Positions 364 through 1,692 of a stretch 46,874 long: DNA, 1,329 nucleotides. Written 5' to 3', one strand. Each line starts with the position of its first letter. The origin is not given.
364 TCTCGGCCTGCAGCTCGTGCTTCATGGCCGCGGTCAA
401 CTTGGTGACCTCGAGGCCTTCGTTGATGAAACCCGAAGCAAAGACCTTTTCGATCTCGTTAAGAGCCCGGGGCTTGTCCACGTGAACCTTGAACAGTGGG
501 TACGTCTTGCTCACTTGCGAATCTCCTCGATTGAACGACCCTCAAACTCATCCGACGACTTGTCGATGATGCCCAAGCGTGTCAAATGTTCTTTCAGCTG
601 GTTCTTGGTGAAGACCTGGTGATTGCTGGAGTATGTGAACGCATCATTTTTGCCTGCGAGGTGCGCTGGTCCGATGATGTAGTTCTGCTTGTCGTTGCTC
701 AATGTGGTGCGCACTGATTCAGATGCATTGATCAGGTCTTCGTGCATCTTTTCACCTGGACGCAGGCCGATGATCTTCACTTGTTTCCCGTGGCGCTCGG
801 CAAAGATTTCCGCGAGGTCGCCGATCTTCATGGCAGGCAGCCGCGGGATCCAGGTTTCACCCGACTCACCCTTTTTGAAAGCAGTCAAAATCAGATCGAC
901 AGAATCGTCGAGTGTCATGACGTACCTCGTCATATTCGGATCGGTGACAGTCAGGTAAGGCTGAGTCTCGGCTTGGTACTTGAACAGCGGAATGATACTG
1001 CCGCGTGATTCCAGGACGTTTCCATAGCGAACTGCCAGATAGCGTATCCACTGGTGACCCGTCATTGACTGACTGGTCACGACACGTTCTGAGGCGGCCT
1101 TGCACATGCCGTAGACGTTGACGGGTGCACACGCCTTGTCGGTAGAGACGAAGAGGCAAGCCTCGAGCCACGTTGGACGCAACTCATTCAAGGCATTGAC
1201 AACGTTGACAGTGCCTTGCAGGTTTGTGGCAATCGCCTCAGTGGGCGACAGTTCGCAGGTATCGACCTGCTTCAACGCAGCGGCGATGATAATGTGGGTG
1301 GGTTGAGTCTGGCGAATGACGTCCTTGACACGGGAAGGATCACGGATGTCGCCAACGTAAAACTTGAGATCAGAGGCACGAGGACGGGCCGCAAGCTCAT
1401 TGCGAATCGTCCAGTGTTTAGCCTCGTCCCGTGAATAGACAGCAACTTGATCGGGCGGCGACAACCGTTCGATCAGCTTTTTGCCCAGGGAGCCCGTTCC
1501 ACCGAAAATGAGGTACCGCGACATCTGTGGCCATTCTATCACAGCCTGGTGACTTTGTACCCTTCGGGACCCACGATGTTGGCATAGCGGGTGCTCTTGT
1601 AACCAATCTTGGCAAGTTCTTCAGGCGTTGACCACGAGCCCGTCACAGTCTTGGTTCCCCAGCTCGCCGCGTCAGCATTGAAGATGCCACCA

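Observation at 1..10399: Nine-gene glycan biosynthesis island (PseC/PseB-like, six glycosyltransferases, O-methyltransferase) on the opposite strand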

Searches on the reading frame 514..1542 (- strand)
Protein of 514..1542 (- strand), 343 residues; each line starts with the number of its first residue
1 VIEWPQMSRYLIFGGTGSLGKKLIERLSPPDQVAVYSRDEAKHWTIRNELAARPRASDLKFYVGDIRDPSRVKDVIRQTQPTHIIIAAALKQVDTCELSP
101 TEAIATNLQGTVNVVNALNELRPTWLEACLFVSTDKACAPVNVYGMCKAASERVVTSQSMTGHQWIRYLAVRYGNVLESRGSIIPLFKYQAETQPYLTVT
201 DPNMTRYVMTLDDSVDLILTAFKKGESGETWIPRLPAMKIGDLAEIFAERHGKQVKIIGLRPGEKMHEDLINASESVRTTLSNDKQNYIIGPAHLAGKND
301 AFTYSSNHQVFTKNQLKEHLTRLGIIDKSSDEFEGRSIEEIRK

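Call 6: search_protein_families(library=pfam, proteins=[window:514-1542:-], max_evalue=0.01)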
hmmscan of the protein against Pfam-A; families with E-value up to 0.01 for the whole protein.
window:514-1542:- (343 aa): 7 families
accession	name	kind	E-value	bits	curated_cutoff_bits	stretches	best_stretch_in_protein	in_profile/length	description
PF02719.21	Polysacc_synt_2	-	7.4e-78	262.1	20.2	1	11-281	2-284/293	Polysaccharide biosynthesis protein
PF01370.27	Epimerase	-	1.4e-21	77.5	20.9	1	11-230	2-236/240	NAD dependent epimerase/dehydratase family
PF04321.23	RmlD_sub_bind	-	5e-15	55.8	27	1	10-167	3-147/287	RmlD substrate binding domain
PF16363.11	GDP_Man_Dehyd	-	8.7e-15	55.4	27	1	11-135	1-130/332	GDP-mannose 4,6 dehydratase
PF01073.25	3Beta_HSD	-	1e-06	28.4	22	1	11-121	1-106/280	3-beta hydroxysteroid dehydrogenase/isomerase family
PF08659.16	KR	-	0.00012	22.5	22.6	1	9-123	2-124/180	KR domain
PF07993.18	NAD_binding_4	-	0.00059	19.5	20.1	1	14-140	3-142/258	Male sterility protein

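Call 12: search_protein_families(library=ncbifam, proteins=[window:514-1542:-], max_evalue=0.01)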
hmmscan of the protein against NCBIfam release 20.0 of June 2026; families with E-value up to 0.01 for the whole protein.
window:514-1542:- (343 aa): 20 families
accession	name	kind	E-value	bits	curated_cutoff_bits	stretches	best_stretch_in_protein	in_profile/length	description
TIGR03589.1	PseB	equivalog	7.2e-77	258.5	407.75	1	10-303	7-292/324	UDP-N-acetylglucosamine 4,6-dehydratase (inverting)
TIGR04130.1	FnlA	equivalog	1.3e-56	192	730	1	10-294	7-285/337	UDP-N-acetylglucosamine 4,6-dehydratase/5-epimerase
TIGR01214.1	rmlD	equivalog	1.5e-15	57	224.05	1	10-160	2-140/285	dTDP-4-dehydrorhamnose reductase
TIGR01179.1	galE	equivalog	1.9e-12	46.7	262.3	1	11-177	3-177/332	UDP-glucose 4-epimerase GalE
TIGR01181.1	dTDP_gluc_dehyt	equivalog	2.2e-11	43.4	365.1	1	10-150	2-135/321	dTDP-glucose 4,6-dehydratase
TIGR02622.1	CDP_4_6_dhtase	equivalog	7.5e-10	38.5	278.45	1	31-138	29-133/352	CDP-glucose 4,6-dehydratase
TIGR04180.1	EDH_00030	hypoth_equivalog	6.7e-08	31.9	475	1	11-121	2-111/297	NAD-dependent 4,6-dehydratase LegB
NF041015.1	UDPsulfquin_syn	equivalog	1.8e-05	23.9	575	1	46-124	55-136/384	UDP-sulfoquinovose synthase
NF043036.1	ErythonDh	equivalog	2.2e-05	23.9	325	1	10-124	3-117/321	D-erythronate dehydrogenase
NF007440.0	PRK09987.1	equivalog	2.2e-05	23.9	308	1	60-158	34-142/299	dTDP-4-dehydrorhamnose reductase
NF007582.0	PRK10217.1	equivalog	4.4e-05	22.7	698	1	7-118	1-112/355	dTDP-glucose 4,6-dehydratase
NF007490.0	PRK10084.1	subfamily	0.00011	21.3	649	1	10-118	3-111/361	dTDP-glucose 4,6-dehydratase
NF005539.0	PRK07201.1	equivalog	0.0002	20.2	549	1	9-121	2-115/657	SDR family oxidoreductase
NF007956.0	PRK10675.1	subfamily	0.00038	19.7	394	1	56-120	49-113/338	UDP-glucose 4-epimerase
NF006073.0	PRK08219.1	equivalog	0.0021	17.8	218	1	8-116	4-105/227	SDR family oxidoreductase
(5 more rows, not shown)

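Call 13: find_encoding_contigs(protein=window:514-1542:-, flank=10000, max_places=6)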
Protein window:514-1542:- (343 aa): 1 contig read that carries it; 1 place shown.
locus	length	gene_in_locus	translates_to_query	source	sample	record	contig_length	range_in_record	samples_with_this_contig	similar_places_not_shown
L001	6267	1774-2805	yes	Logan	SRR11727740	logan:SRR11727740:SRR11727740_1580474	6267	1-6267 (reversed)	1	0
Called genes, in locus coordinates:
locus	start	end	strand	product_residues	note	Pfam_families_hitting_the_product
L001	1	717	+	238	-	?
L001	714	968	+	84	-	-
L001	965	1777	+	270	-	-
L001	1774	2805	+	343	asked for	PF01073:3Beta_HSD (weak), PF01370:Epimerase, PF02719:Polysacc_synt_2, PF04321:RmlD_sub_bind, PF16363:GDP_Man_Dehyd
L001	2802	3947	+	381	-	PF01041:DegT_DnrJ_EryC1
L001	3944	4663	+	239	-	-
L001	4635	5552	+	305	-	-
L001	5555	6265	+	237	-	?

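Call 23: find_related_loci(query=L001:2802-3944:+, collection=viral_contigs, flank=10000)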
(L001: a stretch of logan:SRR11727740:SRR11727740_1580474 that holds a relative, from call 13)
Query L001:2802-3944:+ (381 aa) in viral_contigs; peptide patterns used: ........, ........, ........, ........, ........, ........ (x = any residue, [..] = any of these).
20 stretches matched a pattern; 19 encode a relative of the query (tblastn E <= 1e-3); 19 distinct loci.
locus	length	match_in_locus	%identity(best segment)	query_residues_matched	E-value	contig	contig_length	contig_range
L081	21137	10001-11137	66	3-381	8e-171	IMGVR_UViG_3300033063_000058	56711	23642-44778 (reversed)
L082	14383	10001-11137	65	3-381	5e-170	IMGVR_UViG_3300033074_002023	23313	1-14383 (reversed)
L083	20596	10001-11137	64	3-381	1e-166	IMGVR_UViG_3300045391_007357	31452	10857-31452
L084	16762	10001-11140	64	3-381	5e-163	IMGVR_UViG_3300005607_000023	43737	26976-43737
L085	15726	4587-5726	62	6-380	6e-161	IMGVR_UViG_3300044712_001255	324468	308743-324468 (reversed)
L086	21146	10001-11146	62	3-381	5e-160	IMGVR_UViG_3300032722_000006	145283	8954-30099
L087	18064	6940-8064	58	3-379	3e-159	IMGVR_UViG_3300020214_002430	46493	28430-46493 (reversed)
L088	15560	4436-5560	58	3-379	9e-158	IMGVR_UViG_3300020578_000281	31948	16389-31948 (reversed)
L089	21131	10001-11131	57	3-381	1e-157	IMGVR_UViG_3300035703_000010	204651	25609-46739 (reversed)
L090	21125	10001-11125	61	3-381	5e-157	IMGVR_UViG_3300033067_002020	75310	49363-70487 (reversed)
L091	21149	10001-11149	61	1-381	2e-157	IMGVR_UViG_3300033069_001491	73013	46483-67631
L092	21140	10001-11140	60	3-381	2e-154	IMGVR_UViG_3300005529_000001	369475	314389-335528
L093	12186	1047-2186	60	2-380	6e-153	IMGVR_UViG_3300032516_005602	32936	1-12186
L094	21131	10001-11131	58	1-379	2e-152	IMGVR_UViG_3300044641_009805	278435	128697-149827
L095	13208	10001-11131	58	1-379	2e-152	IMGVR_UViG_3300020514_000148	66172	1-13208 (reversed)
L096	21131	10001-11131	58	1-379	1e-152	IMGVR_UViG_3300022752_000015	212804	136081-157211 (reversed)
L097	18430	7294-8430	64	3-380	1e-159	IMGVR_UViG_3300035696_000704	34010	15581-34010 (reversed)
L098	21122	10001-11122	54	3-377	1e-140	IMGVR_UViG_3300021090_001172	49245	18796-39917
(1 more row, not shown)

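Call 28: search_protein_families(library=pfam, proteins=[L001:3944-4660:+, L001:4635-5549:+, L001:5555-6265:+, L097:8433-8954:+, L085:7943-8914:+, L087:3928-5055:+, L098:11155-11952:+, L085:13690-14931:+, L096:6069-6980:+, L093:2913-3836:+], max_evalue=0.01)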
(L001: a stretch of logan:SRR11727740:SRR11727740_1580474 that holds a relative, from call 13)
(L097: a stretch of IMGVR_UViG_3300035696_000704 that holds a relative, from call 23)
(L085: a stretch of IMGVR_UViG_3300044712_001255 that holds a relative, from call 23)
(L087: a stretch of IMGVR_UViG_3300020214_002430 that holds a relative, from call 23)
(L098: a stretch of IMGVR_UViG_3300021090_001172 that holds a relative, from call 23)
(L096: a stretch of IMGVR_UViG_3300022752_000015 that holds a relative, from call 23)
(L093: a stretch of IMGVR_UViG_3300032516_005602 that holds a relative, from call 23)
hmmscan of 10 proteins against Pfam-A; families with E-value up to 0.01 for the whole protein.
L001:3944-4660:+ (239 aa): 0 families

L001:4635-5549:+ (305 aa): 0 families

L001:5555-6265:+ (237 aa): 1 family
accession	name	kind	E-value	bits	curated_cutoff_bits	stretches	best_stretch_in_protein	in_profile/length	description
PF00132.30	Hexapep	-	0.0022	18.1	27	0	46-58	23-35/36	Bacterial transferase hexapeptide (six repeats)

L097:8433-8954:+ (174 aa): 5 families
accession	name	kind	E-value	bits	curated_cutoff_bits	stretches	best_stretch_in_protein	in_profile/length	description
PF13302.13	Acetyltransf_3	-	7.2e-16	59.6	25.4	1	10-143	3-138/138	Acetyltransferase (GNAT) domain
PF00583.31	Acetyltransf_1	-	8.6e-12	45.8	20.7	1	37-142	14-116/116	Acetyltransferase (GNAT) family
PF13673.13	Acetyltransf_10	-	5e-06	27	23.6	1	56-147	28-112/128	Acetyltransferase (GNAT) domain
PF13508.13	Acetyltransf_7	-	7.8e-06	26.6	27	1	62-144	4-84/84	Acetyltransferase (GNAT) domain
PF13523.12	Acetyltransf_8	-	7.2e-05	22.9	27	1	17-147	4-142/145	Acetyltransferase (GNAT) domain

L085:7943-8914:+ (324 aa): 2 families
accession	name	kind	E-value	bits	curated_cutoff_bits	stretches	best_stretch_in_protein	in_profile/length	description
PF03721.20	UDPG_MGDP_dh_N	-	4.9e-25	88.6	27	1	5-175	2-181/187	UDP-glucose/GDP-mannose dehydrogenase family, NAD binding domain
PF00984.24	UDPG_MGDP_dh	-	9.6e-17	61.3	25.4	1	197-304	2-92/94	UDP-glucose/GDP-mannose dehydrogenase family, central domain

L087:3928-5055:+ (376 aa): 0 families

L098:11155-11952:+ (266 aa): 0 families

L085:13690-14931:+ (414 aa): 3 families
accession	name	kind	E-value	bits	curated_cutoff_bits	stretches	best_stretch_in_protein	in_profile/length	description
PF00534.26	Glycos_transf_1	-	3.1e-10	40.3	26.4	1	189-322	15-140/172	Glycosyl transferases group 1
PF13692.12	Glyco_trans_1_4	-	1.9e-07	31.9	27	1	193-320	5-122/142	Glycosyl transferases group 1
PF05064.18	Nsp1_C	-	0.0099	16.1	24.1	0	383-404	17-38/114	Nsp1-like C-terminal region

L096:6069-6980:+ (304 aa): 1 family
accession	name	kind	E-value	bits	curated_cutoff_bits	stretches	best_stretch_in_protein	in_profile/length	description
PF00535.33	Glycos_transf_2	-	2.2e-08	34.6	23.3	1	4-162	1-157/168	Glycosyl transferase family 2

L093:2913-3836:+ (308 aa): 1 family
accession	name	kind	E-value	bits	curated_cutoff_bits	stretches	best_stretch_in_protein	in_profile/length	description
PF13527.13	Acetyltransf_9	-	0.00011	22.6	25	1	17-111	8-99/127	Acetyltransferase (GNAT) domain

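Call 75: search_protein_families(library=pfam, alignment_id=A7, max_evalue=0.001)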
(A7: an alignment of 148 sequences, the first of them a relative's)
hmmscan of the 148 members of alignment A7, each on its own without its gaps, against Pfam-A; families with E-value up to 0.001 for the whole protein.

A. member 1, L082:11137-11658:+ (174 aa): 4 families
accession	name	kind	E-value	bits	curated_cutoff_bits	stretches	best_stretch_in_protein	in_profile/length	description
PF13302.13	Acetyltransf_3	-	2.3e-14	54.7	25.4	1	11-143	4-138/138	Acetyltransferase (GNAT) domain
PF00583.31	Acetyltransf_1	-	3.4e-09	37.4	20.7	1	43-142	20-116/116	Acetyltransferase (GNAT) family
PF13523.12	Acetyltransf_8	-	3.9e-05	23.8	27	1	17-146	4-141/145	Acetyltransferase (GNAT) domain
PF13508.13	Acetyltransf_7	-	0.00035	21.3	27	1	65-143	9-83/84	Acetyltransferase (GNAT) domain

B. families by the number of members that match (of 148 scanned): 110 families (the first 25 are shown)
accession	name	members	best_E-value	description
PF13489.12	Methyltransf_23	9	2.9e-14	Methyltransferase domain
PF05050.19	Methyltransf_21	8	1.2e-22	Methyltransferase FkbM domain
PF08241.18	Methyltransf_11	8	8.7e-10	Methyltransferase domain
PF00535.33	Glycos_transf_2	7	1.9e-30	Glycosyl transferase family 2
PF13649.12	Methyltransf_25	7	4e-10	Methyltransferase domain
PF08242.18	Methyltransf_12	7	1.7e-08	Methyltransferase domain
PF13578.12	Methyltransf_24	6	2e-08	Methyltransferase domain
PF13847.12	Methyltransf_31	6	2.1e-07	Methyltransferase domain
PF00534.26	Glycos_transf_1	4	1.3e-14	Glycosyl transferases group 1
PF13692.12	Glyco_trans_1_4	4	4.1e-13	Glycosyl transferases group 1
PF01467.32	CTP_transf_like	3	4.6e-20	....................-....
PF01408.29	GFO_IDH_MocA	3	1.3e-17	Oxidoreductase family, NAD-binding Rossmann fold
PF13524.12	Glyco_trans_1_2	3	6.8e-16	Glycosyl transferase-like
PF01370.27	Epimerase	3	3.9e-13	NAD dependent epimerase/dehydratase family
PF12804.13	NTP_transf_3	3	3.8e-12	MobA-like NTP transferase domain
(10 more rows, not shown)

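Call 77: search_solved_structures(query=window:514-1542:-, max_evalue=1e-10)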
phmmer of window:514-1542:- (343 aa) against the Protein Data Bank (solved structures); distinct sequences matched with E-value up to 1e-10: 11.
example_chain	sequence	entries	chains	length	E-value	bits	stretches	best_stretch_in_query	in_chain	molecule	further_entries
4tqg_A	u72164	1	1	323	1.2e-71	244.8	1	10-325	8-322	Putative dTDP-d-glucose 4 6-dehydratase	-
4j2o_A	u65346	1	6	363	1.1e-53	185.7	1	10-280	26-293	UDP-N-acetylglucosamine 4,6-dehydratase/5-epimerase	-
3vvb_A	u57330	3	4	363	1.1e-52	182.5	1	10-294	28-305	CapE | Capsular polysaccharide synthesis enzyme Cap8E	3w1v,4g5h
3vvc_A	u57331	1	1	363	3.8e-52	180.7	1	10-294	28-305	Capsular polysaccharide synthesis enzyme Cap8E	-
2gn4_A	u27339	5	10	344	8.6e-51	176.2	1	10-277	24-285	UDP-GlcNAc C6 dehydratase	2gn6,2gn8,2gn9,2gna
6bwc_A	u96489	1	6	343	1.8e-48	168.6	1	10-279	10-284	Polysaccharide biosynthesis protein CapD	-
5bjy_A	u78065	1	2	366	1.5e-30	109.7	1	65-279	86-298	WlaL protein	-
5bju_A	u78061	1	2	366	1.9e-29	106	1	65-279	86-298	WlaL protein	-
5bjw_A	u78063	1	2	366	7e-29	104.2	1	65-279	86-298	WlaL protein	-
5bjx_A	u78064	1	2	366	9.6e-29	103.7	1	65-279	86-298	WlaL protein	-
5bjv_A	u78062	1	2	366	6.6e-28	101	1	65-279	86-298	WlaL protein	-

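Call 100: search_protein_families(library=ncbifam, proteins=[L097:8433-8954:+], max_evalue=0.01)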
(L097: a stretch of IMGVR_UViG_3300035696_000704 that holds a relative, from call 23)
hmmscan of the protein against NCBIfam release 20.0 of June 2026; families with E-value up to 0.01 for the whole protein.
L097:8433-8954:+ (174 aa): 11 families
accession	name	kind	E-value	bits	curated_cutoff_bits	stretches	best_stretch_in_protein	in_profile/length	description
TIGR03585.1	PseH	equivalog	7.9e-14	52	93.1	1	11-165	3-156/156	UDP-4-amino-4,6-dideoxy-N-acetyl-beta-L-altrosamine N-acetyltransferase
NF011709.0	PRK15130.1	equivalog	2.7e-12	46.9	218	1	10-170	8-168/186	spermidine N1-acetyltransferase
NF007527.0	PRK10140.1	equivalog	3.5e-09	36.7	236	1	11-165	6-159/162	N-acetyltransferase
NF040503.1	resist_ArsN1a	equivalog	5e-07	29.6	170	1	16-164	6-155/159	arsinothricin resistance N-acetyltransferase ArsN1 family A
NF007539.0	PRK10151.1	equivalog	6.2e-07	29.2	184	1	62-161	71-169/179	50S ribosomal protein L7/L12-serine acetyltransferase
TIGR01575.1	rimI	equivalog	8.8e-06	25.9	86.4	1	63-164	36-132/132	ribosomal protein S18-alanine N-acetyltransferase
NF008072.0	PRK10809.1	equivalog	3.9e-05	23.5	190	1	85-173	104-192/194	ribosomal protein S5-alanine N-acetyltransferase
NF000225.3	AAC_6p_Strep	exception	0.00034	20.6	250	1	43-166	20-150/156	aminoglycoside 6'-N-acetyltransferase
NF040502.1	PPT_acetyltrans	equivalog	0.00036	20.3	300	1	39-160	39-160/183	phosphinothricin N-acetyltransferase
TIGR02406.1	ectoine_EctA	equivalog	0.00084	19.4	120.6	1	69-158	50-139/157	diaminobutyrate acetyltransferase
NF000360.1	sat4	exception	0.0027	17.8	380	1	82-155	93-167/180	streptothricin N-acetyltransferase Sat4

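Call 114: search_solved_structures(query=window:514-1542:-, max_evalue=1e-60, show_alignments=1)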
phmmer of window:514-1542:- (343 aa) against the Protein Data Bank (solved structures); distinct sequences matched with E-value up to 1e-60: 1.
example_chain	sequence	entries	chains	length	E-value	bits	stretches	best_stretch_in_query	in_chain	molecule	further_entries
4tqg_A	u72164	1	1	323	1.2e-71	244.8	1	10-325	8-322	Putative dTDP-d-glucose 4 6-dehydratase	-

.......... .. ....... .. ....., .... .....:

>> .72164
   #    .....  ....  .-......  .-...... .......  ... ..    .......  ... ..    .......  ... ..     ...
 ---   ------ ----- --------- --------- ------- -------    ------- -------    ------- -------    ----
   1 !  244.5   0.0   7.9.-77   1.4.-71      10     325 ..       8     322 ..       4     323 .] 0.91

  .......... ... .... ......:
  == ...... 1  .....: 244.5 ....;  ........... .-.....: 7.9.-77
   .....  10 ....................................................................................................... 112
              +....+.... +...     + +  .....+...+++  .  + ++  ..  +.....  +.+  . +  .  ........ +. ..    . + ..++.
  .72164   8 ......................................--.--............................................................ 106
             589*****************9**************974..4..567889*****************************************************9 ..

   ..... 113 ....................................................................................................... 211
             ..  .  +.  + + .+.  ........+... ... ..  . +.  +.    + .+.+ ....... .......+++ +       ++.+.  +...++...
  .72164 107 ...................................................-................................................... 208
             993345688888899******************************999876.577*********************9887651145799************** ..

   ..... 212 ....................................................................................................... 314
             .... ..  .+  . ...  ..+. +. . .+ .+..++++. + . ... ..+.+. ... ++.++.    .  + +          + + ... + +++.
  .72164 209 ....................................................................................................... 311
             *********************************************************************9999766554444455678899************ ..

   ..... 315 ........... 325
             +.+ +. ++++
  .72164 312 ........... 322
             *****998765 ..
